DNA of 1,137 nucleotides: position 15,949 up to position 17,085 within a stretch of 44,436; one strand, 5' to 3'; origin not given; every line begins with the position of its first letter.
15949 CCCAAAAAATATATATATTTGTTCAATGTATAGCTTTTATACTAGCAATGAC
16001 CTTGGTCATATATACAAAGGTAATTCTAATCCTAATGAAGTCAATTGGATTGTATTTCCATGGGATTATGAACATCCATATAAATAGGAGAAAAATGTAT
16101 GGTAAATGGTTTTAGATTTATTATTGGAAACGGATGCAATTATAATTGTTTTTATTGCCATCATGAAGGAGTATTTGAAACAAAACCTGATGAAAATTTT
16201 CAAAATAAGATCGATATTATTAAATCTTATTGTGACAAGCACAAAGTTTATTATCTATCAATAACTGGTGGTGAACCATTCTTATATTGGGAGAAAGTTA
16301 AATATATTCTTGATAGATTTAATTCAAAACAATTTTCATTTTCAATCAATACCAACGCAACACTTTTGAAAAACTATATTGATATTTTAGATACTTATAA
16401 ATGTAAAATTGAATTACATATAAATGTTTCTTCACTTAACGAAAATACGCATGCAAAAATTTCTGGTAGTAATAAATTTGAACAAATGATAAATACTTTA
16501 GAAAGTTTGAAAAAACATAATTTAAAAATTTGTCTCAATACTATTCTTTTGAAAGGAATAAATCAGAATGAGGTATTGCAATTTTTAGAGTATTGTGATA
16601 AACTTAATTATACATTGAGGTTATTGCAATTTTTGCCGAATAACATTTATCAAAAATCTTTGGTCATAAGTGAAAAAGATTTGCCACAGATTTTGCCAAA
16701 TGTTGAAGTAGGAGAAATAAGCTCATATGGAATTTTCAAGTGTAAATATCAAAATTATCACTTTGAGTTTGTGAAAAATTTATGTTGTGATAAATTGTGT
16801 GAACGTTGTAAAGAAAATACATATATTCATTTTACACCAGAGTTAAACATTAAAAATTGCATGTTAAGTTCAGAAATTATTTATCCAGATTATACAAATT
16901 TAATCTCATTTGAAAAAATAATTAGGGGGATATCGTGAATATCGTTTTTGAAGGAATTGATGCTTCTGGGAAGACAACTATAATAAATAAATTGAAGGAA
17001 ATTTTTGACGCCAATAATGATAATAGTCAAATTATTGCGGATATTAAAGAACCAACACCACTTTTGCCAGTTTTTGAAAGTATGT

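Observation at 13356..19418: Eight-gene WYL-fronted operon that reads like a base-to-modified-nucleotide pathway (candidate undescribed system)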

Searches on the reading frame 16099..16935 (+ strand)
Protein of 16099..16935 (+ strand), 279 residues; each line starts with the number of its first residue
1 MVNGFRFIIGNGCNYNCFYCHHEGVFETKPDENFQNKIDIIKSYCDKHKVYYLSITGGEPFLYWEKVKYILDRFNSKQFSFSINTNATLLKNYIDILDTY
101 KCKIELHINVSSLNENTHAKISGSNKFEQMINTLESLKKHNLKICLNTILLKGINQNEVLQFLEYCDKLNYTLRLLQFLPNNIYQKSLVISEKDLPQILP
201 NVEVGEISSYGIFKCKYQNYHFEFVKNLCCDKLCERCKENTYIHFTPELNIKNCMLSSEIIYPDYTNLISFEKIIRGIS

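Call 3: search_protein_families(library=pfam, proteins=[window:16099-16935:+], max_evalue=0.1)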
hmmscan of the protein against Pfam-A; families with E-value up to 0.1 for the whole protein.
window:16099-16935:+ (279 aa): 3 families
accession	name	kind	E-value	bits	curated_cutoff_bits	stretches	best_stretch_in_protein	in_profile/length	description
PF04055.27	Radical_SAM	-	6.4e-24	85.4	29.5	1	8-165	2-165/166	Radical SAM superfamily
PF13353.11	Fer4_12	-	1.5e-07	32.3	22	1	10-101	12-110/137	4Fe-4S single cluster domain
PF19238.5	Radical_SAM_2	-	0.0039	17.3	26.7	1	104-161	77-135/151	Radical SAM-like domain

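Call 4: search_protein_families(library=ncbifam, proteins=[window:16099-16935:+], max_evalue=0.1)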
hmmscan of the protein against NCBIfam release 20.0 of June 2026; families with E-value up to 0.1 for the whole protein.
window:16099-16935:+ (279 aa): 59 families (the best 25 are shown)
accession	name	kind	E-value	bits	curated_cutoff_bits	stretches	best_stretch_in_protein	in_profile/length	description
TIGR02668.1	moaA_archaeal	equivalog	4.2e-29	101.5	325.25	1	2-259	9-270/303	GTP 3',8-cyclase MoaA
NF001199.0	PRK00164.2-1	equivalog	5.8e-28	97.9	231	1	2-259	11-272/308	GTP 3',8-cyclase MoaA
TIGR02666.1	moaA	equivalog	2.9e-23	82.4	284.05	1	5-191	12-208/336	GTP 3',8-cyclase MoaA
NF050035.1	rSAM_WgK_link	exception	6e-16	58.4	650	1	9-171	15-176/367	radical SAM/SPASM peptide maturase WgkB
NF038283.1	viperin_w_prok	equivalog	1.3e-15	57.3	180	1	10-193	9-204/281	viperin family antiviral radical SAM protein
TIGR02495.1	NrdG2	equivalog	2.9e-14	52.9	131.15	1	10-163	23-176/193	anaerobic ribonucleoside-triphosphate reductase activating protein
NF045646.2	rSAM_Se_TrsS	equivalog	2e-12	46.4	490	1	10-194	93-279/441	radical SAM (seleno)protein TrsS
NF047865.1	rSAM_PapB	equivalog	2.2e-12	46.9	340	1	4-152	4-164/330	PapB family radical SAM/SPASM ranthipeptide maturase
TIGR04250.1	SCM_rSAM_ScmE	equivalog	6.4e-12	45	400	1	9-152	9-152/358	SynChlorMet cassette radical SAM/SPASM protein ScmE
TIGR03977.1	rSAM_pair_HxsC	equivalog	7.8e-12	44.7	267.9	1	7-165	29-189/292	His-Xaa-Ser system radical SAM maturase HxsC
TIGR03470.1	HpnH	equivalog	1.6e-11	43.7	225.05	1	30-170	51-191/318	adenosyl-hopene transferase HpnH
TIGR04068.1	rSAM_ocin_clost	equivalog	1.1e-10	41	500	1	9-190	90-289/462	Cys-rich peptide radical SAM maturase CcpM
TIGR04317.1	W_rSAM_matur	equivalog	3.6e-10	39.5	380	1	9-189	10-195/349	tungsten cofactor oxidoreductase radical SAM maturase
TIGR02493.1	PFLA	equivalog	7.2e-10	38.6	231.75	1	4-179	15-195/235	pyruvate formate-lyase-activating protein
TIGR04167.1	rSAM_SeCys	equivalog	1.3e-09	37.7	300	1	9-139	14-145/303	arsenosugar biosynthesis radical SAM (seleno)protein ArsS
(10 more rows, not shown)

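Call 6: search_protein_families(library=padloc, proteins=[window:16099-16935:+], max_evalue=0.01)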
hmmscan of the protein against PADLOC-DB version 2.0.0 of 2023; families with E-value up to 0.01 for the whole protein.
window:16099-16935:+ (279 aa): 2 families
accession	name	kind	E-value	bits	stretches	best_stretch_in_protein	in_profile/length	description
PDLC02903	pVip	-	2e-17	61.5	1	9-197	6-188/257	Viperins not associated with kinases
PDLC02904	pVip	-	1.5e-15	55.4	1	7-197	7-192/262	Viperins associated with kinases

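Call 7: search_protein_families(library=phrogs, proteins=[window:16099-16935:+], max_evalue=0.001)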
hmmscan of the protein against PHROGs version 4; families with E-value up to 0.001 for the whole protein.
window:16099-16935:+ (279 aa): 5 families
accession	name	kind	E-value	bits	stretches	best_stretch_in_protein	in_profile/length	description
phrog_1802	-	other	1.2e-13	51.8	1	7-201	48-272/556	radical SAM domain-containing protein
phrog_2076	-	moron, auxiliary metabolic gene and host takeover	9e-11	42.7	1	11-159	39-184/247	QueE-like radical SAM domain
phrog_16999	-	other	1.5e-08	35.6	1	9-164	17-167/288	Fe-S oxidoreductase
phrog_13321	-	unknown function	3.7e-06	27.3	1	3-145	42-198/307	-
phrog_626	-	DNA, RNA and nucleotide metabolism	2.7e-05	24.8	1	11-79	24-97/164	anaerobic ribonucleotide reductase small subunit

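Call 8: find_homologous_proteins(query=window:16099-16935:+, max_evalue=0.00001)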
Query window:16099-16935:+ (279 aa): 296 proteins with E <= 0.00001 among 819 candidates; the best 120 are listed.
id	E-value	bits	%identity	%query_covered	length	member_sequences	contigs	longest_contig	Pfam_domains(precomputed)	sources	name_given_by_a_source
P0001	2.7e-185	632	100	100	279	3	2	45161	PF04055.28,PF13353.12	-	-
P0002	1.6e-130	453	71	100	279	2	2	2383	PF04055.28,PF13353.12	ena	-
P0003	3.6e-102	360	58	100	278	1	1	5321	PF04055.28,PF13353.12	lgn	-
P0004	9.0e-100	352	58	99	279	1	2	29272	PF04055.28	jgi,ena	-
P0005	1.0e-98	348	56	100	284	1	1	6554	PF04055.28,PF13353.12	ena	-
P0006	2.0e-98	347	57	96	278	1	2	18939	PF04055.28,PF13353.12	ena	-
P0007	6.8e-98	346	57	99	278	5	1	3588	PF04055.28,PF13353.12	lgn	-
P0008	4.1e-92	327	53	100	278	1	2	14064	PF04055.28,PF13353.12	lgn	-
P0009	8.8e-90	319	54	99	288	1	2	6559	PF04055.28,PF13353.12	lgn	-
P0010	2.4e-63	232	43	99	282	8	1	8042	PF04055.28,PF13353.12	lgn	-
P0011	3.1e-61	225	41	98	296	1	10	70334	PF04055.28,PF13353.12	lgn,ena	-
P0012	2.7e-60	222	45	92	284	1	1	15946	PF04055.28,PF13353.12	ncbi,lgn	-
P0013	1.5e-58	217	41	100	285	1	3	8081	PF04055.28,PF13353.12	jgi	-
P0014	2.7e-58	216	40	97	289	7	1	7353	PF04055.28,PF13353.12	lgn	-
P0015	3.1e-58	215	41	97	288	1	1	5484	PF04055.28,PF13353.12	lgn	-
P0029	2.3e-51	193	39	97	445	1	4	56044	PF04055.28,PF13353.12,PF00156.34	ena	-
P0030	3.9e-51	192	40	95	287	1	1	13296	PF04055.28,PF13353.12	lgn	-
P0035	4.7e-49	185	37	97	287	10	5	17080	PF04055.28,PF13353.12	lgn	-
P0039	4.1e-19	87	26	92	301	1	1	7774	PF04055.28,PF13353.12,PF06463.19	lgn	-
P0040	5.8e-19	87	27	92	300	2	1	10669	PF04055.28,PF13353.12,PF06463.19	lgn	-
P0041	2.2e-18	85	33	65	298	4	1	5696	PF04055.28,PF06463.19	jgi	-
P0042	6.2e-18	83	29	99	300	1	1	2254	PF04055.28,PF13353.12,PF06463.19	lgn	-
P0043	1.7e-17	82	32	65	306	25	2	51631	PF04055.28,PF13353.12,PF06463.19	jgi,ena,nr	nr:GTP 3',8-cyclase MoaA [Candidatus Baldrarchaeota archaeon]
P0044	2.3e-17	81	28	92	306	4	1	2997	PF04055.28,PF13353.12,PF06463.19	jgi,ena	-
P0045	4.6e-17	80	27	91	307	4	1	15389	PF04055.28,PF06463.19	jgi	-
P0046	6.5e-17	80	27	91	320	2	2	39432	PF04055.28,PF13353.12,PF06463.19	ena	-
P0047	9.3e-17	79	26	92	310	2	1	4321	PF04055.28,PF13353.12,PF06463.19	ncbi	-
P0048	1.1e-16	79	28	92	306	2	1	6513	PF04055.28,PF13353.12,PF06463.19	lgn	-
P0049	1.3e-16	79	30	92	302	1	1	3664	PF04055.28,PF13353.12,PF06463.19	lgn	-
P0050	2.0e-16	78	27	92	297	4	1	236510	PF04055.28,PF13353.12,PF06463.19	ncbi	ncbi:MAG: GTP 3',8-cyclase MoaA [Thermoplasmata archaeon]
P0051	2.2e-16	78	33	65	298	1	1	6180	PF04055.28,PF06463.19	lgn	-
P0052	7.2e-16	77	28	91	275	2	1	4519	PF04055.28,PF13353.12,PF06463.19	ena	-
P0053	9.7e-16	76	31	65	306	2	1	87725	PF04055.28,PF13353.12,PF06463.19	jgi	-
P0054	1.2e-15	76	30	70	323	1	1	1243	PF04055.28,PF13353.12,PF06463.19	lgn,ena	-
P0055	1.4e-15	76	33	65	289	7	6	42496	PF04055.28,PF13353.12,PF06463.19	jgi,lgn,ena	-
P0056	2.1e-15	75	26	92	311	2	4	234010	PF04055.28,PF06463.19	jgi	-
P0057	2.2e-15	75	25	92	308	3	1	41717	PF04055.28,PF06463.19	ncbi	ncbi:MAG: GTP 3',8-cyclase MoaA [Candidatus Hadarchaeum sp.]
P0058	3.9e-15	74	27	92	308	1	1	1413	PF04055.28,PF13353.12,PF06463.19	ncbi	-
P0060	5.5e-15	74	22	91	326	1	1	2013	PF04055.28,PF06463.19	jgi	jgi:GTP 3',8-cyclase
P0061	7.8e-15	73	33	66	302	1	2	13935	PF04055.28,PF13353.12,PF06463.19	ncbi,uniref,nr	ncbi:molybdenum cofactor biosynthesis protein MoeA [candidate division MSBL1 archaeon SCGC-AAA259D18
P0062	1.0e-14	73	30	69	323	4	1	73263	PF04055.28,PF13353.12,PF06463.19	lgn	-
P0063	1.6e-14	72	27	92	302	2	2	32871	PF04055.28,PF13353.12,PF06463.19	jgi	jgi:cyclic pyranopterin phosphate synthase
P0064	1.6e-14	72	27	70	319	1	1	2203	PF04055.28,PF13353.12,PF06463.19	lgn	-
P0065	1.8e-14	72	24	92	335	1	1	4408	PF04055.28,PF06463.19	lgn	-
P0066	2.1e-14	72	32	65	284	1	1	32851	PF04055.28,PF13353.12,PF06463.19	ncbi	-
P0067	2.5e-14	71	26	92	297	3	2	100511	PF04055.28,PF13353.12,PF06463.19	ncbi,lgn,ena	-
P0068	2.6e-14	71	27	97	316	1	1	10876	PF04055.28,PF13353.12,PF06463.19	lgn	-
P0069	3.0e-14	71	32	65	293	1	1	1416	PF04055.28,PF13353.12,PF06463.19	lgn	-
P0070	4.3e-14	71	29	92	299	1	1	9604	PF04055.28,PF13353.12,PF06463.19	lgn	-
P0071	4.7e-14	71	27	91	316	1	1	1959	PF04055.28,PF06463.19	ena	-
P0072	4.8e-14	71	24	92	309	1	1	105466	PF04055.28,PF13353.12,PF06463.19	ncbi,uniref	ncbi:MAG: GTP 3',8-cyclase MoaA [Candidatus Hadarchaeum sp.]|uniref:GTP 3',8-cyclase MoaA n=1 Tax=Ca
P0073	4.9e-14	71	24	92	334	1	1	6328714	PF04055.28,PF13353.12,PF06463.19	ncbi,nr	ncbi:cyclic pyranopterin monophosphate synthase subunit MoaA [Flavobacterium sp. 9]|nr:cyclic pyrano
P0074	4.9e-14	71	24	92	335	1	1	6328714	PF04055.28,PF13353.12,PF06463.19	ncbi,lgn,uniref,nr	ncbi:GTP 3',8-cyclase MoaA [Flavobacterium sp. 9]|uniref:GTP 3',8-cyclase MoaA n=1 Tax=Flavobacteriu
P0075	5.2e-14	70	27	96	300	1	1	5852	PF04055.28,PF13353.12,PF06463.19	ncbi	ncbi:MAG: GTP 3',8-cyclase MoaA [Candidatus Thermoplasmatota archaeon]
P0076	5.8e-14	70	30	69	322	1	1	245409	PF04055.28,PF13353.12,PF06463.19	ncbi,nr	ncbi:MAG: GTP 3',8-cyclase MoaA [Sulfurospirillum sp.]|nr:GTP 3',8-cyclase MoaA [Sulfurospirillum sp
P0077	8.2e-14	70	22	96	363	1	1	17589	PF04055.28,PF13353.12,PF06463.19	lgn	-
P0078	9.2e-14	70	25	92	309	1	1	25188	PF04055.28,PF06463.19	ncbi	ncbi:MAG: GTP 3',8-cyclase MoaA [Candidatus Hadarchaeaceae archaeon]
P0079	9.3e-14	70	23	92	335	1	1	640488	PF04055.28,PF06463.19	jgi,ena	-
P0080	1.1e-13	69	31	65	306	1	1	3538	PF04055.28,PF13353.12,PF06463.19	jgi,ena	-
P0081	1.1e-13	69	26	92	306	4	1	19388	PF04055.28,PF06463.19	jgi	jgi:cyclic pyranopterin phosphate synthase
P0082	1.2e-13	69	23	92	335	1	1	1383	PF04055.28,PF13353.12,PF06463.19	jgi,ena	-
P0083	1.2e-13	69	32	60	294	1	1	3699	PF04055.28,PF06463.19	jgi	jgi:cyclic pyranopterin phosphate synthase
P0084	1.3e-13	69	30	68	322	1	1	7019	PF04055.28,PF13353.12,PF06463.19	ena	-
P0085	1.4e-13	69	22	97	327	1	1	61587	PF04055.28,PF06463.19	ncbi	ncbi:MAG: GTP 3',8-cyclase MoaA [Chitinophagaceae bacterium]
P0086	1.4e-13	69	24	92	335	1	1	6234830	PF04055.28,PF06463.19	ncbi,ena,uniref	ncbi:GTP 3',8-cyclase MoaA [uncultured Flavobacterium sp.]|uniref:GTP 3',8-cyclase MoaA n=1 Tax=uncu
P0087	1.7e-13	69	30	68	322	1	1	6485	PF04055.28,PF13353.12,PF06463.19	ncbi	-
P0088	2.0e-13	68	26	94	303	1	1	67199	PF04055.28,PF13353.12,PF06463.19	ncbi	-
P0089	2.1e-13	68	23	92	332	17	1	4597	PF04055.28,PF13353.12,PF06463.19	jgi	jgi:cyclic pyranopterin phosphate synthase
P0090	2.1e-13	68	27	92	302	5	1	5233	PF04055.28,PF13353.12,PF06463.19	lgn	-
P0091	3.9e-13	68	30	63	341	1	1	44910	PF04055.28,PF06463.19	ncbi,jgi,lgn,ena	-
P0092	4.1e-13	67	27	63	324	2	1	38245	PF04055.28,PF13353.12,PF06463.19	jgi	jgi:cyclic pyranopterin phosphate synthase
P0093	5.0e-13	67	25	92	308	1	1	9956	PF04055.28,PF13353.12,PF06463.19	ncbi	-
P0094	5.5e-13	67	24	92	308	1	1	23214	PF04055.28,PF13353.12,PF06463.19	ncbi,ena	-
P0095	5.9e-13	67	29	65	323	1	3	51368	PF04055.28,PF13353.12,PF06463.19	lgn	-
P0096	7.2e-13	67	30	64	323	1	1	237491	PF04055.28,PF13353.12,PF06463.19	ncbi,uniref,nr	ncbi:GTP 3',8-cyclase MoaA [Helicobacter sp. 11S02596-1]|uniref:GTP 3',8-cyclase MoaA n=1 Tax=Helico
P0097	7.5e-13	67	28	65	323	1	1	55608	PF04055.28,PF13353.12,PF06463.19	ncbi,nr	ncbi:MAG: GTP 3',8-cyclase MoaA [Candidatus Omnitrophica bacterium]|nr:GTP 3',8-cyclase MoaA [Candid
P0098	8.4e-13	66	24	89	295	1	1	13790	PF04055.28,PF13353.12,PF06463.19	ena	-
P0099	8.4e-13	66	29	62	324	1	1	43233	PF04055.28,PF13353.12,PF06463.19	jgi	jgi:cyclic pyranopterin phosphate synthase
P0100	9.2e-13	66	25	92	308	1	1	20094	PF04055.28,PF13353.12,PF06463.19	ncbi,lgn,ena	-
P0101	1.1e-12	66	27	67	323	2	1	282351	PF04055.28,PF13353.12,PF06463.19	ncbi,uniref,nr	ncbi:cyclic pyranopterin phosphate synthase [Helicobacter sp. 12S02232-10]|uniref:GTP 3',8-cyclase M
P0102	1.2e-12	66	25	94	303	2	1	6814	PF04055.28,PF13353.12,PF06463.19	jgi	jgi:cyclic pyranopterin phosphate synthase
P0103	1.5e-12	66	27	65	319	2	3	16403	PF04055.28,PF06463.19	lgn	-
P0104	1.5e-12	66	27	65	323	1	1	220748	PF04055.28,PF13353.12,PF06463.19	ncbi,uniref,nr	ncbi:GTP 3',8-cyclase MoaA [Helicobacter sp. 11S03491-1]|uniref:GTP 3',8-cyclase MoaA n=1 Tax=Helico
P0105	1.6e-12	65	25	92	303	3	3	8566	PF04055.28,PF13353.12,PF06463.19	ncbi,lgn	ncbi:MAG: GTP 3',8-cyclase MoaA [Candidatus Hadarchaeota archaeon]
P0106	1.7e-12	65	24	96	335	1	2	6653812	PF04055.28,PF06463.19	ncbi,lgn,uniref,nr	ncbi:cyclic pyranopterin monophosphate synthase subunit MoaA [Flavobacterium sp. 90]|uniref:GTP 3',8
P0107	2.0e-12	65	24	92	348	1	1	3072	PF04055.28,PF06463.19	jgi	jgi:GTP 3',8-cyclase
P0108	2.0e-12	65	32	63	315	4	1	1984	PF04055.28,PF13353.12,PF06463.19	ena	-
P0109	2.1e-12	65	28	64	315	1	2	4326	PF04055.28,PF13353.12,PF06463.19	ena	-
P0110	2.2e-12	65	30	70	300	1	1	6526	PF04055.28,PF13353.12,PF06463.19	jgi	jgi:cyclic pyranopterin phosphate synthase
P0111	2.3e-12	65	27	67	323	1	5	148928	PF04055.28,PF13353.12,PF06463.19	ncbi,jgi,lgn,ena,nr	ncbi:MAG: GTP 3',8-cyclase MoaA [Campylobacteraceae bacterium]|jgi:cyclic pyranopterin phosphate syn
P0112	2.6e-12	65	28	65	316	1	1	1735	PF04055.28,PF13353.12,PF06463.19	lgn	-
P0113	3.3e-12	64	26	92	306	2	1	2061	PF04055.28,PF13353.12,PF06463.19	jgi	jgi:cyclic pyranopterin phosphate synthase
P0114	3.8e-12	64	25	99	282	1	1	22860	PF04055.28,PF13353.12,PF06463.19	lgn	-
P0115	4.1e-12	64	29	65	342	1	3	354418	PF04055.28,PF13353.12,PF06463.19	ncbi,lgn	-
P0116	5.9e-12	64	29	63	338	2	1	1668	PF04055.28,PF06463.19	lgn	-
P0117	6.5e-12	64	23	92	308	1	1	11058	PF04055.28,PF13353.12,PF06463.19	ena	-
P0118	7.9e-12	63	25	64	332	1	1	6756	PF04055.28,PF06463.19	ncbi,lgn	-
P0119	8.5e-12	63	27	66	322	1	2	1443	PF04055.28,PF13353.12,PF06463.19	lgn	-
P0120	9.5e-12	63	24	79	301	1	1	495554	PF04055.28,PF06463.19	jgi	-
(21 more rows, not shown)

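Call 10: find_encoding_contigs(protein=P0011, flank=10000, max_places=3)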
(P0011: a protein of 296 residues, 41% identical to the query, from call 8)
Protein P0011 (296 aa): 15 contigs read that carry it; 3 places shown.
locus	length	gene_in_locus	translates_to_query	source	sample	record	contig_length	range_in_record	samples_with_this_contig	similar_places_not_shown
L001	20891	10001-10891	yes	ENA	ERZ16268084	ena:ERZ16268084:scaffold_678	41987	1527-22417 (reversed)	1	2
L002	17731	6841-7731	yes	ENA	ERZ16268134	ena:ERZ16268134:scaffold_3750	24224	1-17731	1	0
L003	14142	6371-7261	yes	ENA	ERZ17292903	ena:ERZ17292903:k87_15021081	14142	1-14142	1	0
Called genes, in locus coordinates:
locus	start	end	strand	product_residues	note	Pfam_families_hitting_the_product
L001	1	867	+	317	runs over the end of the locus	PF01869:BcrAD_BadFG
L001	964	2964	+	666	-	PF17191:RecG_wedge, PF04851:ResIII, PF00270:DEAD, PF00271:Helicase_C, PF19833:RecG_dom3_C (weak)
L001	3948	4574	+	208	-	PF00072:Response_reg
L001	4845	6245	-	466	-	PF13551:HTH_29 (weak)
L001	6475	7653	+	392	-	PF00871:Acetate_kinase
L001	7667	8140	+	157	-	-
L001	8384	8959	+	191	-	PF01725:Ham1p_like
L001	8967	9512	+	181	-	PF08279:HTH_11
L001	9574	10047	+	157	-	PF00156:Pribosyltran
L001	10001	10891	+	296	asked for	PF13353:Fer4_12, PF04055:Radical_SAM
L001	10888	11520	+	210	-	PF01712:dNK, PF02223:Thymidylate_kin, PF13521:AAA_28 (weak)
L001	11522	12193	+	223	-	PF02592:Vut_1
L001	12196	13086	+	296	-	-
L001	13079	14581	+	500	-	PF02543:Carbam_trans_N, PF16861:Carbam_trans_C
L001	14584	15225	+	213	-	PF01712:dNK, PF02223:Thymidylate_kin, PF02224:Cytidylate_kin (faint), PF13189:Cytidylate_kin2 (weak), PF13207:AAA_17 (faint), PF13238:AAA_18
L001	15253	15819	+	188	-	PF06941:NT5C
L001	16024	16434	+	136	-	-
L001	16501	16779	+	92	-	-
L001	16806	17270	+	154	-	PF20469:OLD-like_TOPRIM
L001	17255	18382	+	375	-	PF00580:UvrD-helicase (faint), PF01443:Viral_helicase1 (faint), PF13245:AAA_19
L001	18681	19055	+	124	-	-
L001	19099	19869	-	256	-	PF13173:AAA_14 (faint), PF01695:IstB_IS21, PF00308:Bac_DnaA, PF00004:AAA (weak)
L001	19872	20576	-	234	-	PF22483:Mu-transpos_C_2 (weak)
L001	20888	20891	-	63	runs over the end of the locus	-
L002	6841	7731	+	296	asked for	PF13353:Fer4_12, PF04055:Radical_SAM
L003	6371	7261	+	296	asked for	PF13353:Fer4_12, PF04055:Radical_SAM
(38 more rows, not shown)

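Call 11: find_encoding_contigs(protein=P0029, flank=10000, max_places=3)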
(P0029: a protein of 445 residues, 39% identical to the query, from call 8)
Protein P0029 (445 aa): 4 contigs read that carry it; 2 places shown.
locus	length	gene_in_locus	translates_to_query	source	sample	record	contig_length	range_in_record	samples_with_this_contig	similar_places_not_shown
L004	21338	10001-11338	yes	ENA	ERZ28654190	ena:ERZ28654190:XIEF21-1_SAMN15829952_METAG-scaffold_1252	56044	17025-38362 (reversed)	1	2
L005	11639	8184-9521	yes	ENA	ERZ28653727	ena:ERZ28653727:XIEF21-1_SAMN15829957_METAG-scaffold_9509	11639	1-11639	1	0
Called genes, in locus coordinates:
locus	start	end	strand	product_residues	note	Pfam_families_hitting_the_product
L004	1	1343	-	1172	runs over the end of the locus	PF00580:UvrD-helicase, PF01443:Viral_helicase1 (faint), PF13245:AAA_19, PF00580:UvrD-helicase, PF13361:UvrD_C, PF13538:UvrD_C_2 (faint), PF12705:PDDEXK_1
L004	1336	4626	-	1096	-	PF21445:ADDB_N, PF12705:PDDEXK_1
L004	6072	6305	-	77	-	-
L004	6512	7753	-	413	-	PF14386:DUF4417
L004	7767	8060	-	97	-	-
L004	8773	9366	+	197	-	PF01725:Ham1p_like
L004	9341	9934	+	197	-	PF02082:Rrf2 (weak), PF08279:HTH_11, PF13280:WYL (faint)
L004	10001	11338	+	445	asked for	PF00156:Pribosyltran, PF04055:Radical_SAM, PF13353:Fer4_12 (faint)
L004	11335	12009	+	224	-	PF01712:dNK, PF02223:Thymidylate_kin, PF13521:AAA_28 (weak)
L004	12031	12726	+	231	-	PF02592:Vut_1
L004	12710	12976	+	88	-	-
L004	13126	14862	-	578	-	PF03235:GmrSD_N, PF07510:GmrSD_C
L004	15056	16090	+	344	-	-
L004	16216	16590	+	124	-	PF00583:Acetyltransf_1, PF13673:Acetyltransf_10 (weak), PF13508:Acetyltransf_7 (weak)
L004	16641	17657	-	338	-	PF04055:Radical_SAM (weak)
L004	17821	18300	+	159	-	-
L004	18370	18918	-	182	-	PF00583:Acetyltransf_1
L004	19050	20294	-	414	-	-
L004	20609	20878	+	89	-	-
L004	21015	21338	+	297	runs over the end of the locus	-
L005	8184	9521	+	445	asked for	PF00156:Pribosyltran, PF04055:Radical_SAM, PF13353:Fer4_12 (faint)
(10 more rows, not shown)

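Call 12: find_encoding_contigs(protein=P0004, flank=10000, max_places=2)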
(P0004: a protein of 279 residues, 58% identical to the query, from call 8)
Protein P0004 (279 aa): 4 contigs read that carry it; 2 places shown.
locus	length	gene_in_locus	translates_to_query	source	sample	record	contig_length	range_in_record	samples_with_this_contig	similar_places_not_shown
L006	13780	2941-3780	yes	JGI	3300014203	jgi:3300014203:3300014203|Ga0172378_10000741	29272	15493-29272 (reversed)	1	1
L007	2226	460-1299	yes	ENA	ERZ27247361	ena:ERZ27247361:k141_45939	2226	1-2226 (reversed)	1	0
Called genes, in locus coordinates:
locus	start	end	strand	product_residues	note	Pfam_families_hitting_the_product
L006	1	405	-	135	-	?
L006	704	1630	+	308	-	PF14659:Phage_int_SAM_3, PF00589:Phage_integrase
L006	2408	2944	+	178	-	PF00156:Pribosyltran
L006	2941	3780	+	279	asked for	PF04055:Radical_SAM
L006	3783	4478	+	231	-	PF01712:dNK, PF02223:Thymidylate_kin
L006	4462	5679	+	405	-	PF01041:DegT_DnrJ_EryC1, PF00266:Aminotran_5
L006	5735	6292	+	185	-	PF01725:Ham1p_like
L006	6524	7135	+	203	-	PF14163:SieB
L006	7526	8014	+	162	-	PF00293:NUDIX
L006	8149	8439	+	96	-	-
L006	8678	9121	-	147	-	-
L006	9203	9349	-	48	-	-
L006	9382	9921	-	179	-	PF00561:Abhydrolase_1 (faint), PF06821:Ser_hydrolase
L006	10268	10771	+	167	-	PF06941:NT5C (faint)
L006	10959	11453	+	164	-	-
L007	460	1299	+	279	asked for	PF04055:Radical_SAM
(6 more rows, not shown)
